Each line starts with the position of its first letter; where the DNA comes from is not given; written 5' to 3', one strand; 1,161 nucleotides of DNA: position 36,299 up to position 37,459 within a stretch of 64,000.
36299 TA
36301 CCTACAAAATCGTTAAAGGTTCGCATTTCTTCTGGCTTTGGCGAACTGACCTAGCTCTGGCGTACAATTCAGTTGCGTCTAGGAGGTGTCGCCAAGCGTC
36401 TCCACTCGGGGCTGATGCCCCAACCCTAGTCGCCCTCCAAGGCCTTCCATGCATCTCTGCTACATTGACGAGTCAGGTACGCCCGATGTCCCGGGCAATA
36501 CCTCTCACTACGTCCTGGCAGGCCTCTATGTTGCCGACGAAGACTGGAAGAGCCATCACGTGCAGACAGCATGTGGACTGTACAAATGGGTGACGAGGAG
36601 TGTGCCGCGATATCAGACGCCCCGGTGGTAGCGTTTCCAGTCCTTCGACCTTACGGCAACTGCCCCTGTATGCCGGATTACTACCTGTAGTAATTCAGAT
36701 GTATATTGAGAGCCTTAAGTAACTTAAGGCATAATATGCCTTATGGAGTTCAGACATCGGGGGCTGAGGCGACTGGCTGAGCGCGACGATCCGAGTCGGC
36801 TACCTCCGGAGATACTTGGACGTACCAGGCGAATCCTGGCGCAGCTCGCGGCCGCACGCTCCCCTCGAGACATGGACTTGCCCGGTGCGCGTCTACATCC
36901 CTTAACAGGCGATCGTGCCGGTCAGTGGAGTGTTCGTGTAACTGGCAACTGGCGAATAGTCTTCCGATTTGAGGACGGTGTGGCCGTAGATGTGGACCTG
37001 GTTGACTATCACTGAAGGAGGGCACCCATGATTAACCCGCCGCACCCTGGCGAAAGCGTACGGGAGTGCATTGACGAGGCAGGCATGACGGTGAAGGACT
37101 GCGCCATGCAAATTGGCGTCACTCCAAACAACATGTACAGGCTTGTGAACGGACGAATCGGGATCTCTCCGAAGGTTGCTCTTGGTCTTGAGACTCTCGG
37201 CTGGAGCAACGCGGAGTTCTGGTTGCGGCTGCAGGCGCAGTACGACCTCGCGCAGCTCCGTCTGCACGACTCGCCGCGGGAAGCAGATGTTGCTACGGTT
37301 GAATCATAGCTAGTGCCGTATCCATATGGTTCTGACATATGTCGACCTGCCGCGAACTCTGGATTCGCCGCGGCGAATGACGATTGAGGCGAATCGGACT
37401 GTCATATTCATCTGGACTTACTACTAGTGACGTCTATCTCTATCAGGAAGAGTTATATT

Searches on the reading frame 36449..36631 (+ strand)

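Call 88: search_protein_families(library=pfam, proteins=[window:36449-36631:+], max_evalue=0.001)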
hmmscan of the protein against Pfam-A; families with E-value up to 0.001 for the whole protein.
window:36449-36631:+ (60 aa): 1 family
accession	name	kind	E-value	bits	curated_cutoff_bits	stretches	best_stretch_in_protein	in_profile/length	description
PF12686.12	DUF3800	-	0.00024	22.3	21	1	3-45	1-43/149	Protein of unknown function (DUF3800)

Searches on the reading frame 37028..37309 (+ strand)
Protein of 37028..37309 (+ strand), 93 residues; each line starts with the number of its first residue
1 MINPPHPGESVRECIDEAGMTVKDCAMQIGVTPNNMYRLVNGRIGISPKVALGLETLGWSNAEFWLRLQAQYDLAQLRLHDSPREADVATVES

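Call 3: search_protein_families(library=pfam, proteins=[window:37028-37309:+], max_evalue=1)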
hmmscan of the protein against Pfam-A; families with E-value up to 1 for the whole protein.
window:37028-37309:+ (93 aa): 6 families
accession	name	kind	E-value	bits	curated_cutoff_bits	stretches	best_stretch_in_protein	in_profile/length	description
PF13443.12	HTH_26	-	0.0004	21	22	1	13-44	4-35/63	Cro/C1-type HTH DNA-binding domain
PF13560.12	HTH_31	-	0.0013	19.5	27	1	14-51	9-47/64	Helix-turn-helix domain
PF12844.13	HTH_19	-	0.0085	16.4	30.2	1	8-51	1-44/64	Helix-turn-helix domain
PF01381.28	HTH_3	-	0.014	15.8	23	1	12-54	2-44/55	Helix-turn-helix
PF01527.26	HTH_Tnp_1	-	0.12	13.1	24.1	1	16-40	20-44/75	Transposase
PF15943.11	YdaS_toxin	-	0.17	12.1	30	1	15-57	5-46/65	Bacterial toxin YdaS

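Call 4: search_protein_families(library=ncbifam, proteins=[window:37028-37309:+], max_evalue=1)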
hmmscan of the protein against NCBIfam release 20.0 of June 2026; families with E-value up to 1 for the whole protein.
window:37028-37309:+ (93 aa): 2 families
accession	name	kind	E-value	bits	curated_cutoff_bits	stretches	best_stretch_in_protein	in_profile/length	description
TIGR02607.1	antidote_HigA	equivalog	5.8e-20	70.9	47.7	1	1-78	1-79/81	HigA family addiction module antitoxin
TIGR04111.1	BcepMu_gp16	hypoth_equivalog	0.002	18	34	1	9-43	3-37/55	phage-associated protein, BcepMu gp16 family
